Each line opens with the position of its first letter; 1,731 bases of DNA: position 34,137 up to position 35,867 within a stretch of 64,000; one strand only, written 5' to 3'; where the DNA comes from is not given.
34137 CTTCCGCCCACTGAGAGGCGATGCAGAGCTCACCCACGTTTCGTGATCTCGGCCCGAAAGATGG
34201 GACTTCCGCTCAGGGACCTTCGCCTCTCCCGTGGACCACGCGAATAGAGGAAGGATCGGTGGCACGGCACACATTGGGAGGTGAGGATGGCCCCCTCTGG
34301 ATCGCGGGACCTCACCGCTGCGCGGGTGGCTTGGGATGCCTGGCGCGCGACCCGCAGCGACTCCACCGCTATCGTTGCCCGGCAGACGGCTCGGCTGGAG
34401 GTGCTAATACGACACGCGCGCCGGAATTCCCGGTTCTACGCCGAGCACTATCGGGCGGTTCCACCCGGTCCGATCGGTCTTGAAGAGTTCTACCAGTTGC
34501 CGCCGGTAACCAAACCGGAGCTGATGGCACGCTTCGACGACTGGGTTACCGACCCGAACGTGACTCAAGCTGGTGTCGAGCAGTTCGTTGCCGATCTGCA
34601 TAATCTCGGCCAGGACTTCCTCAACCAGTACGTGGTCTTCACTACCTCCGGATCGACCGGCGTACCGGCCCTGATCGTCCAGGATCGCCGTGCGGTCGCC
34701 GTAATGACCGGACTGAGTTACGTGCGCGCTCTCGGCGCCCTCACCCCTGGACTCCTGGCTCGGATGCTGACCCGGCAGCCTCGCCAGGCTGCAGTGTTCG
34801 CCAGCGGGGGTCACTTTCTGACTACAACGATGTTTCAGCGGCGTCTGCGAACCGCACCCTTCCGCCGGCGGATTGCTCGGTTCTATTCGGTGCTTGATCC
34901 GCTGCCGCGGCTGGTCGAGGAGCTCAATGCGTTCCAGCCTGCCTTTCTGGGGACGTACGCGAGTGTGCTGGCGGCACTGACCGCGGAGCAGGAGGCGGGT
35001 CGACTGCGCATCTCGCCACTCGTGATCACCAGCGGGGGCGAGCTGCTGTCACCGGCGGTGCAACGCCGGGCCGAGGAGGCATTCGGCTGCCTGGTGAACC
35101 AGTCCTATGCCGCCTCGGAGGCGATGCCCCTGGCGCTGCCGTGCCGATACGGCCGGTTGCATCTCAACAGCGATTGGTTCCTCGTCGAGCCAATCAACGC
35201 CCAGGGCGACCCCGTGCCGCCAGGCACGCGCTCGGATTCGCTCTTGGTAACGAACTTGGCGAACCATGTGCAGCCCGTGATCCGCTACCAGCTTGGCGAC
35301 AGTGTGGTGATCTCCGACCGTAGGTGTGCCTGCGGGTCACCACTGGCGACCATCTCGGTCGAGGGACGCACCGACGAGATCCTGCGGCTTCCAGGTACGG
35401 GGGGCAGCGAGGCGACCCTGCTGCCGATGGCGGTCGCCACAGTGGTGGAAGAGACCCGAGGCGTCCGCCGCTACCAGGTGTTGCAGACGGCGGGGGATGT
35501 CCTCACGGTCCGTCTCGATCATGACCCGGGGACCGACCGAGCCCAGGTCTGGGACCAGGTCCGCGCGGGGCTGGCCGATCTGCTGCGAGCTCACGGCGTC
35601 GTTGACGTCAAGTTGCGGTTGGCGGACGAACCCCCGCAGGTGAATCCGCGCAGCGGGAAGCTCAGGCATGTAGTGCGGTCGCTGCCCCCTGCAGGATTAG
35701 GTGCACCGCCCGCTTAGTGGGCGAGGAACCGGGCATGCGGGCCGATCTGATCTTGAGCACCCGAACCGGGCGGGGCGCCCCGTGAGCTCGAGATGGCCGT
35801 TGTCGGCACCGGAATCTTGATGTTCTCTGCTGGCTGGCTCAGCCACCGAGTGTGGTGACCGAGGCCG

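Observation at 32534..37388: Four consecutive same-strand genes, each with its own box: DUF6448-like, DUF998 membrane protein, PaaK-like adenylating enzyme, class-A beta-lactamase-fold lipoprotein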

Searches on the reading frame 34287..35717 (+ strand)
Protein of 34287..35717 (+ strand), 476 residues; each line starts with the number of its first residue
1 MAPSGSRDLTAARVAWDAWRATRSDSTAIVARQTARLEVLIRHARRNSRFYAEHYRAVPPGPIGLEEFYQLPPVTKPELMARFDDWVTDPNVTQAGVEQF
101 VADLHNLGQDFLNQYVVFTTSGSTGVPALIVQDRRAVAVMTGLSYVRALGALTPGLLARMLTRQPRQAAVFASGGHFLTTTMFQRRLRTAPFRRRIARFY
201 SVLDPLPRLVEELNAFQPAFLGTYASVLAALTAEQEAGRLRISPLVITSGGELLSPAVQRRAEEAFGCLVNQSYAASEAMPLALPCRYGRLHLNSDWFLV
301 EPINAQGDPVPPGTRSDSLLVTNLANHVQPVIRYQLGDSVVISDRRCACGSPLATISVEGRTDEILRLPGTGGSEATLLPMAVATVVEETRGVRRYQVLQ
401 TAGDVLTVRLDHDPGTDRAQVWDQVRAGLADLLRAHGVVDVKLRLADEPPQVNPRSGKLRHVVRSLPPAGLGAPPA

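Call 4: search_protein_families(library=pfam, proteins=[window:34287-35717:+], max_evalue=0.01)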
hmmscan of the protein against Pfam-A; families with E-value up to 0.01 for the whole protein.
window:34287-35717:+ (476 aa): 1 family
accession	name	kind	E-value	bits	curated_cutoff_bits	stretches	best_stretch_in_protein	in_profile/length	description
PF00501.34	AMP-binding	-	1.9e-07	30.6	29.9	1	115-290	165-331/384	AMP-binding enzyme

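Call 5: search_protein_families(library=ncbifam, proteins=[window:34287-35717:+], max_evalue=0.01)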
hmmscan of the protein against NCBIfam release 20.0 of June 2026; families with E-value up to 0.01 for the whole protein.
window:34287-35717:+ (476 aa): 7 families
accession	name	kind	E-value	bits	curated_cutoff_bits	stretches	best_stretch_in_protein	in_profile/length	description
TIGR02304.1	aden_form_hyp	equivalog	2.2e-30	106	251.9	1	198-413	168-378/430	F390 synthetase-related protein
NF045666.1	DVU1553_fam_AMP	equivalog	3.5e-23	82.2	300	1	16-361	13-330/331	DVU_1553 family AMP-dependent CoA ligase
NF041217.1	BagE_FevW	exception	2e-15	56.7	800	1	247-363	197-312/424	bagremycin/ferroverdin synthetase BagE/FevW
NF053551.1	FlxY_rubin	equivalog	3.2e-15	55.8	520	1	263-408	223-364/424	flexirubin biosynthesis putative acyl-CoA ligase FlxY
NF041878.1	paak_haloarch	equivalog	2.1e-13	49.7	700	1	221-434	179-398/427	phenylacetate--CoA ligase PaaK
TIGR02155.1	PA_CoA_ligase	equivalog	5.1e-05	22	646.3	1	249-371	202-326/422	phenylacetate--CoA ligase PaaK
TIGR01733.1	AA-adenyl-dom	subfamily_domain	0.0023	16.8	317.4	0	114-139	123-147/409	amino acid adenylation domain-containing protein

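Call 8: find_encoding_contigs(protein=window:34287-35717:+, flank=10000, max_places=6)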
Protein window:34287-35717:+ (476 aa): 3 contigs read that carry it; 3 places shown.
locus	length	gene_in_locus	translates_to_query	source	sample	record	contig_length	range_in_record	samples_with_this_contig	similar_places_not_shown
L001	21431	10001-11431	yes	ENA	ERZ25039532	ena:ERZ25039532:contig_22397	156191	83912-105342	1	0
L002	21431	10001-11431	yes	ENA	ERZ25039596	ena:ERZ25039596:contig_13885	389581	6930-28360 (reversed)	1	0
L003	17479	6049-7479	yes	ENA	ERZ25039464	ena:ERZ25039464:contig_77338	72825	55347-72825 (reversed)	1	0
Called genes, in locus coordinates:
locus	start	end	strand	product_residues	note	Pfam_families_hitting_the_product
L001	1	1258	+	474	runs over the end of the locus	PF00582:Usp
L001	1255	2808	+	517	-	PF00144:Beta-lactamase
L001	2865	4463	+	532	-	PF00144:Beta-lactamase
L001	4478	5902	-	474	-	PF03007:WS_DGAT_cat, PF06974:WS_DGAT_C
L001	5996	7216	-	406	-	PF01757:Acyl_transf_3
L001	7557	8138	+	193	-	-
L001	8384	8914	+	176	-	PF20046:DUF6448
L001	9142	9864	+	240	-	PF06197:DUF998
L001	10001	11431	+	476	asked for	PF00501:AMP-binding (weak)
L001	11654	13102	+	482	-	PF18042:ORF_12_N (weak), PF13354:Beta-lactamase2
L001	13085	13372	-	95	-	-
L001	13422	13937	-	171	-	PF00106:adh_short, PF08659:KR (weak), PF13561:adh_short_C2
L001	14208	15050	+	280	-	PF03781:FGE-sulfatase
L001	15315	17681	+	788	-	PF00884:Sulfatase, PF16347:SGSH_C (weak)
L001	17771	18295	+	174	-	-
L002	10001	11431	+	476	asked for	PF00501:AMP-binding (weak)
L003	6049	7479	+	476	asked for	PF00501:AMP-binding (weak)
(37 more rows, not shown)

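Call 22: find_homologous_proteins(query=window:34287-35717:+, max_evalue=0.00001)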
Query window:34287-35717:+ (476 aa): 1506 proteins with E <= 0.00001 among 8000 candidates; the best 120 are listed.
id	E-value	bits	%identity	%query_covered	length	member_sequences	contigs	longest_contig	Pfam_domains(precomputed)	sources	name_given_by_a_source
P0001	0.0e+0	1055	100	100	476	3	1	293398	PF00501.35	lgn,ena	-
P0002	1.3e-266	903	88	98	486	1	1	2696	PF00501.35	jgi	jgi:phenylacetate-coenzyme A ligase PaaK-like adenylate-forming protein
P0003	3.7e-265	898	86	98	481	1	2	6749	PF00501.35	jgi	jgi:phenylacetate-coenzyme A ligase PaaK-like adenylate-forming protein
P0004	2.1e-263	892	86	98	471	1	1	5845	PF00501.35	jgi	jgi:phenylacetate-coenzyme A ligase PaaK-like adenylate-forming protein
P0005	3.6e-260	882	85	98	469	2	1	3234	PF00501.35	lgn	-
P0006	8.5e-259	877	85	98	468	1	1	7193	PF00501.35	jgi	jgi:phenylacetate-coenzyme A ligase PaaK-like adenylate-forming protein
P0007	1.9e-258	876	85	98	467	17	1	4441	PF00501.35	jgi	jgi:phenylacetate-CoA ligase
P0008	4.3e-258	875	85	98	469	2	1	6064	PF00501.35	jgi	jgi:phenylacetate-CoA ligase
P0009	4.5e-257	871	85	98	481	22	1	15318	PF00501.35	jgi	jgi:phenylacetate-CoA ligase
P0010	7.3e-254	861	84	99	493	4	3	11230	PF00501.35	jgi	jgi:phenylacetate-CoA ligase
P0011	1.8e-252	856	83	98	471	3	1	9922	PF00501.35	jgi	jgi:phenylacetate-coenzyme A ligase PaaK-like adenylate-forming protein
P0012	1.9e-251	853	82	99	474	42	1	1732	PF00501.35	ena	-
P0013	2.0e-249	846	81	100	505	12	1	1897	PF00501.35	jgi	jgi:phenylacetate-coenzyme A ligase PaaK-like adenylate-forming protein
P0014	3.9e-248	842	81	100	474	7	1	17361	PF00501.35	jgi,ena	-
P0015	9.8e-246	834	80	98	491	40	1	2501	PF00501.35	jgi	jgi:phenylacetate-coenzyme A ligase PaaK-like adenylate-forming protein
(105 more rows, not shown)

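Call 25: find_related_loci(query=A2, collection=genome_contigs, flank=10000)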
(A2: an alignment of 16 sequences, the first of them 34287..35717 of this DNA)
Query A2 (476 aa) in genome_contigs; peptide patterns used: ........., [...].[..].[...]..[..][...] (x = any residue, [..] = any of these).
104 stretches matched a pattern; 82 encode a relative of the query (tblastn E <= 1e-3); the best 80 are kept; 80 distinct loci.
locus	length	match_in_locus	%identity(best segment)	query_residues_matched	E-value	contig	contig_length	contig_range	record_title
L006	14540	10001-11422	84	1-474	0e+0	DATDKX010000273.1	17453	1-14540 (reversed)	MAG TPA_asm: Propionibacteriaceae bacterium isolate SMAG_U369 k141_1025162, whole genome shotgun sequence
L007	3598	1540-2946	83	1-469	0e+0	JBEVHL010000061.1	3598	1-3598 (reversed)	MAG: Mycobacterium sp. isolate T2R5UO.18.metabat2 T2R5UO.18.metabat2_k133_1433276, whole genome shotgun sequence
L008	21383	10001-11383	78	8-468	0e+0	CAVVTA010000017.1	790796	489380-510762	MAG: uncultured Actinomycetota bacterium isolate MFD02840.bin.2.274 genome assembly, contig: contig_7162, whole genome s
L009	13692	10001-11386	75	6-467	0e+0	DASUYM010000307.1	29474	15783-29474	MAG TPA_asm: Propionibacteriaceae bacterium isolate SMAG_U1895 k141_195711, whole genome shotgun sequence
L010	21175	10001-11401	65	1-467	0e+0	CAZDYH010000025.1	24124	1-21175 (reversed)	MAG TPA_asm: uncultured Mycobacterium sp. isolate ERP119294_co4_294 genome assembly, contig: NODE_1773_length_24124_cov_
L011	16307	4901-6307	69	9-474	0e+0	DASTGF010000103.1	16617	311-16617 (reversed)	MAG TPA_asm: Microlunatus sp. isolate SMAG_U23 k141_1288821, whole genome shotgun sequence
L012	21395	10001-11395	64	9-476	0e+0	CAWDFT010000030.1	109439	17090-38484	MAG: uncultured Actinomycetota bacterium isolate MFD05942.bin.2.155 genome assembly, contig: contig_69553, whole genome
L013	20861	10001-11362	69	9-463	0e+0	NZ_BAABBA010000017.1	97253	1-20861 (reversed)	Georgenia daeguensis strain JCM 17459 sequence017, whole genome shotgun sequence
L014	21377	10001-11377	62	8-466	0e+0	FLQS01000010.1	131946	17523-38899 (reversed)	uncultured Mycobacterium sp. isolate UC10 genome assembly, contig: MHPYR_Contig_18, whole genome shotgun sequence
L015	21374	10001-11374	62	9-466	0e+0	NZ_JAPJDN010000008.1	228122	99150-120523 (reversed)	Mycobacterium pinniadriaticum strain CVI_P3 contig00008, whole genome shotgun sequence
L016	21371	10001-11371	62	9-465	0e+0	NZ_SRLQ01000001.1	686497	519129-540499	Mycolicibacterium sp. CH28 CH28_MIRA5_MiSeq_deconseq_c1, whole genome shotgun sequence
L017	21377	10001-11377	61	8-466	0e+0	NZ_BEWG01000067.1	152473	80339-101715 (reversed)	Mycobacterium sp. shizuoka-1 scaffold_sequence067, whole genome shotgun sequence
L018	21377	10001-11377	67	5-463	0e+0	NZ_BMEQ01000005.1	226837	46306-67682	Kocuria dechangensis strain CGMCC 1.12187 sequence05, whole genome shotgun sequence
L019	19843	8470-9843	63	9-466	6e-176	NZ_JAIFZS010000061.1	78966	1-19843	Mycolicibacterium xanthum strain Y57 contig61, whole genome shotgun sequence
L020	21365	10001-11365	63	10-467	5e-175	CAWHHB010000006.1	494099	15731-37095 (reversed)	MAG: uncultured Actinomycetota bacterium isolate MFD00392.bin.2.330 genome assembly, contig: contig_19403, whole genome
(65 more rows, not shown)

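Call 33: search_solved_structures(query=A2, max_evalue=0.001, show_alignments=1)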
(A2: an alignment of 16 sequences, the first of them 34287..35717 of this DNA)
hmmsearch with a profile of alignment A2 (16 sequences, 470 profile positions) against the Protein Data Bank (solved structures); distinct sequences matched with E-value up to 0.001: 8.
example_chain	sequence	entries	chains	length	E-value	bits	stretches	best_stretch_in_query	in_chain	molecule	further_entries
6wuq_A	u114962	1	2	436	3.2e-19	72.1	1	199-361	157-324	AjiA1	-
9s3l_A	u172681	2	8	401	4.2e-18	68.4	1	201-366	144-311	Phenylacetate-CoA ligase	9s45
6siw_A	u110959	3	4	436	8.7e-18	67.4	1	199-360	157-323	PaaK-like ligase (AMP-dependent synthetase and ligase) | AMP-dependent synthetase and ligase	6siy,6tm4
6siw_B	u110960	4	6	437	8.7e-18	67.4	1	199-360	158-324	PaaK-like ligase (AMP-dependent synthetase and ligase) | AMP-dependent synthetase and ligase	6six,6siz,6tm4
4r1l_A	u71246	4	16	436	5e-15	58.3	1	221-445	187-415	Phenylacetate-coenzyme A ligase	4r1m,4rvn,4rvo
6hdw_A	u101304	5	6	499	2.3e-10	42.9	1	205-439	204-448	2-hydroxyisobutyryl-CoA synthetase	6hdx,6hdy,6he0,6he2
2y27_A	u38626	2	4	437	8.7e-10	41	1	208-462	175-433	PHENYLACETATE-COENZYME A LIGASE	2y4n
2y4o_A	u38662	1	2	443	1.3e-07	33.9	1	208-427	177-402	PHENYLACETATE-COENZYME A LIGASE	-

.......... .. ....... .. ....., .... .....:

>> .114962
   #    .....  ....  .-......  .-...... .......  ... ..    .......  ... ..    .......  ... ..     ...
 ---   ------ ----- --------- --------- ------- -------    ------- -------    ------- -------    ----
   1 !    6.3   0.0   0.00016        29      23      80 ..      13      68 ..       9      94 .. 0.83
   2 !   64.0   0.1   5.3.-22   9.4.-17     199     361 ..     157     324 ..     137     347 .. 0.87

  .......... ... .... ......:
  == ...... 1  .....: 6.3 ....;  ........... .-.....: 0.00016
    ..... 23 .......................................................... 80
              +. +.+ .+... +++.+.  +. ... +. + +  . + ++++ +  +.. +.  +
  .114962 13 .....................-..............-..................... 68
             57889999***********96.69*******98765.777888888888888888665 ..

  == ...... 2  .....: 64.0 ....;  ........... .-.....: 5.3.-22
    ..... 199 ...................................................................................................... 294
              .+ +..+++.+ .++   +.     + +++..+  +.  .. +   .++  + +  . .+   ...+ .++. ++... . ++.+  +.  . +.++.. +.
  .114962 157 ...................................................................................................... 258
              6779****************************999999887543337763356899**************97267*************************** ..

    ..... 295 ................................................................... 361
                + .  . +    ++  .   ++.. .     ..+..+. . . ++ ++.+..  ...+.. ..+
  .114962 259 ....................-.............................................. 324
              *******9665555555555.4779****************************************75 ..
